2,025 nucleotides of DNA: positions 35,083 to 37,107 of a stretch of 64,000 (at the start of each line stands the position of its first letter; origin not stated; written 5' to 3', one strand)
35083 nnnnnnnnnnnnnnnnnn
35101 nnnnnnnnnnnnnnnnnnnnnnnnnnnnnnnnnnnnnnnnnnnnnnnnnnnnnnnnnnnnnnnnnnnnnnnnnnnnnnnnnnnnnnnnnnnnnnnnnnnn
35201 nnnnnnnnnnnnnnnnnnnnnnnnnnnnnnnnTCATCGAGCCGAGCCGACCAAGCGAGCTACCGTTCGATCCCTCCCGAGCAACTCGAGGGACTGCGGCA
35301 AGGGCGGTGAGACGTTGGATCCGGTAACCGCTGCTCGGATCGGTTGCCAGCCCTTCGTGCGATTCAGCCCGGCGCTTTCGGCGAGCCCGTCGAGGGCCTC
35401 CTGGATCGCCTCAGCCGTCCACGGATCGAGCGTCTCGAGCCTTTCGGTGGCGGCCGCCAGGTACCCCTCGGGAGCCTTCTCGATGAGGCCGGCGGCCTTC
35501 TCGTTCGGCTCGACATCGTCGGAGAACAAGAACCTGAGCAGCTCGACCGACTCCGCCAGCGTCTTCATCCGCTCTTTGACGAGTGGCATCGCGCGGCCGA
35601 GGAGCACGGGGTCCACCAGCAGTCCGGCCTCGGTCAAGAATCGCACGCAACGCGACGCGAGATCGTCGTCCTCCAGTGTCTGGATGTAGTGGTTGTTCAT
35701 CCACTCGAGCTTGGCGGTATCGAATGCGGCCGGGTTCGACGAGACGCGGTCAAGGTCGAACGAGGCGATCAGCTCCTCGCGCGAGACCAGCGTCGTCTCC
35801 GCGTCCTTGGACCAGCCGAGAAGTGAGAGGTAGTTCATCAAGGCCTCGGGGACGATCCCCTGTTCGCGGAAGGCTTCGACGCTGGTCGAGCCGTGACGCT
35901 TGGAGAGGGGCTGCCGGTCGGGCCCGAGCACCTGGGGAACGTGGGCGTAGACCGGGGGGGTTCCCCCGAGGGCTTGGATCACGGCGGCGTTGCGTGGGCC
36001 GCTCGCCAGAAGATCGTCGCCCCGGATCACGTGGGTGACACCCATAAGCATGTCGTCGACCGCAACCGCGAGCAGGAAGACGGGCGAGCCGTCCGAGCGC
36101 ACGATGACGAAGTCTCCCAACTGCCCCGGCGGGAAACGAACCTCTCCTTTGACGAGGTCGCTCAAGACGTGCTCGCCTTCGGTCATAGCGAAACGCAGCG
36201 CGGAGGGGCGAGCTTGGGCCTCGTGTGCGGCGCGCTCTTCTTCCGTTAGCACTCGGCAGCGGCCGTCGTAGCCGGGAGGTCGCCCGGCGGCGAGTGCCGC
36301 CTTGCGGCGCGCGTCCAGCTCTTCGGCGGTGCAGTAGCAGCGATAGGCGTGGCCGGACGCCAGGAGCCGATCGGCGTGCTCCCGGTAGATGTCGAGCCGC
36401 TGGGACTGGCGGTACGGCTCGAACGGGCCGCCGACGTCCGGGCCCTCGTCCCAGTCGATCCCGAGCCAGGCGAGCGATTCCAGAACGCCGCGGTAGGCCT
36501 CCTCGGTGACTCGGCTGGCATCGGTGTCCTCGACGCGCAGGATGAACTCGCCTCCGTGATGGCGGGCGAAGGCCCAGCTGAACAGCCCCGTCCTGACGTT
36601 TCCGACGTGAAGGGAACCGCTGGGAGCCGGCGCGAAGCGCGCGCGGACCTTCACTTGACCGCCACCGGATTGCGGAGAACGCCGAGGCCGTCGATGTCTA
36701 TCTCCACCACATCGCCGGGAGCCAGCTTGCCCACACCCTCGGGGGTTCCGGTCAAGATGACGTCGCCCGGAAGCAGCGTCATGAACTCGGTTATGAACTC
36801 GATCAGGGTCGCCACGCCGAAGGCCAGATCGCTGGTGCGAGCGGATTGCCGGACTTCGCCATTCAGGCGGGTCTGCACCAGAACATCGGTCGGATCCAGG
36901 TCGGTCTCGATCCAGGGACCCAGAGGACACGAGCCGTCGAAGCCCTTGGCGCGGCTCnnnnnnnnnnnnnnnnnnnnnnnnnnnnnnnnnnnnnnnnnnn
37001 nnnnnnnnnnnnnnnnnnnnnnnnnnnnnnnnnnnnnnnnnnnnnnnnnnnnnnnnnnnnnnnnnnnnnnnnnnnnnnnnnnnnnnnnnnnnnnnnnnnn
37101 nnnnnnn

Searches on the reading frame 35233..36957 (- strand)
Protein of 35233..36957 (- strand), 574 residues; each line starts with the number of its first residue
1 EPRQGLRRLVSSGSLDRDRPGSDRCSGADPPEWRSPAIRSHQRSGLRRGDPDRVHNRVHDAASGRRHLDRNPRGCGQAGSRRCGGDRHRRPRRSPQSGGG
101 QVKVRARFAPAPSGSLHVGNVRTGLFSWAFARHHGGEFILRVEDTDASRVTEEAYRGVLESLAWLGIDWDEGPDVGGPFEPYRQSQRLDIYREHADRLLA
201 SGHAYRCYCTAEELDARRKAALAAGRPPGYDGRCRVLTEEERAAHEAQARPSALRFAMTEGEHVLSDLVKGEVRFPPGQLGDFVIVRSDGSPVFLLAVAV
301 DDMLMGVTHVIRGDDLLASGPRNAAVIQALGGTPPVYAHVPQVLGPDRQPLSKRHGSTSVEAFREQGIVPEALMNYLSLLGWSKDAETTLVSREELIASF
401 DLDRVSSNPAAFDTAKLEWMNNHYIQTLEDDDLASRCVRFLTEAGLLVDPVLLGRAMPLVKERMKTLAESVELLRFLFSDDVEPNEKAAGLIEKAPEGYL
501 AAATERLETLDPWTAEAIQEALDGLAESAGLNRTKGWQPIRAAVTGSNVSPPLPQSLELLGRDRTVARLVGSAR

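Call 26: search_protein_families(library=pfam, proteins=[window:35233-36957:-], max_evalue=0.0001)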
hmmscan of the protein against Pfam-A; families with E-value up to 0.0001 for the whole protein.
window:35233-36957:- (574 aa): 2 families
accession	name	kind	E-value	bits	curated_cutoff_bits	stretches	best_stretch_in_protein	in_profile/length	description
PF00749.27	tRNA-synt_1c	-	1.3e-90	304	23.4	1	103-419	1-314/314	tRNA synthetases class I (E and Q), catalytic domain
PF19269.4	Anticodon_2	-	1.9e-27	96.8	23.6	1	452-569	15-137/141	Anticodon binding domain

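Call 55: find_homologous_proteins(query=window:35233-36957:-, max_evalue=1e-50)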
Query window:35233-36957:- (574 aa): 7993 proteins with E <= 1e-50 among 8000 candidates; the best 120 are listed.
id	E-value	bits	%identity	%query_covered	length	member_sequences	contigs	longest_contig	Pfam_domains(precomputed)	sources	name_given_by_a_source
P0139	0.0e+0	1060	100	82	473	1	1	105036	PF19269.5,PF00749.28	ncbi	-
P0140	3.0e-253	860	81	82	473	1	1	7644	PF19269.5,PF00749.28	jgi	jgi:glutamyl-tRNA synthetase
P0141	8.2e-248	842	79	81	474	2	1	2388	PF19269.5,PF00749.28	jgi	jgi:glutamyl-tRNA synthetase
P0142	1.6e-247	841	79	81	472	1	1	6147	PF19269.5,PF00749.28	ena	-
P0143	2.4e-247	840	79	81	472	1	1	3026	PF19269.5,PF00749.28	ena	-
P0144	4.4e-246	836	79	81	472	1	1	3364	PF19269.5,PF00749.28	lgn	-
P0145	5.6e-246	836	79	81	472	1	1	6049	PF19269.5,PF00749.28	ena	-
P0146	7.7e-246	835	77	82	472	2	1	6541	PF19269.5,PF00749.28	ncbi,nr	ncbi:MAG TPA: glutamate--tRNA ligase [Actinomycetota bacterium]|nr:glutamate--tRNA ligase [Actinomyc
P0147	1.7e-245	834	78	82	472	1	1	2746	PF19269.5,PF00749.28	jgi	-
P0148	2.3e-245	834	79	81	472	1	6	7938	PF19269.5,PF00749.28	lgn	-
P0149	6.0e-245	832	78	82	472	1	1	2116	PF19269.5,PF00749.28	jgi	jgi:glutamyl-tRNA synthetase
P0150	1.2e-244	831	78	82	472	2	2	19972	PF19269.5,PF00749.28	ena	-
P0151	1.4e-244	831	78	82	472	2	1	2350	PF19269.5,PF00749.28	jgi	jgi:glutamyl-tRNA synthetase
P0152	8.7e-244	828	78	81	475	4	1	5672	PF19269.5,PF00749.28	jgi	jgi:glutamyl-tRNA synthetase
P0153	2.7e-243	827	78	81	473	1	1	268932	PF19269.5,PF00749.28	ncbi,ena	-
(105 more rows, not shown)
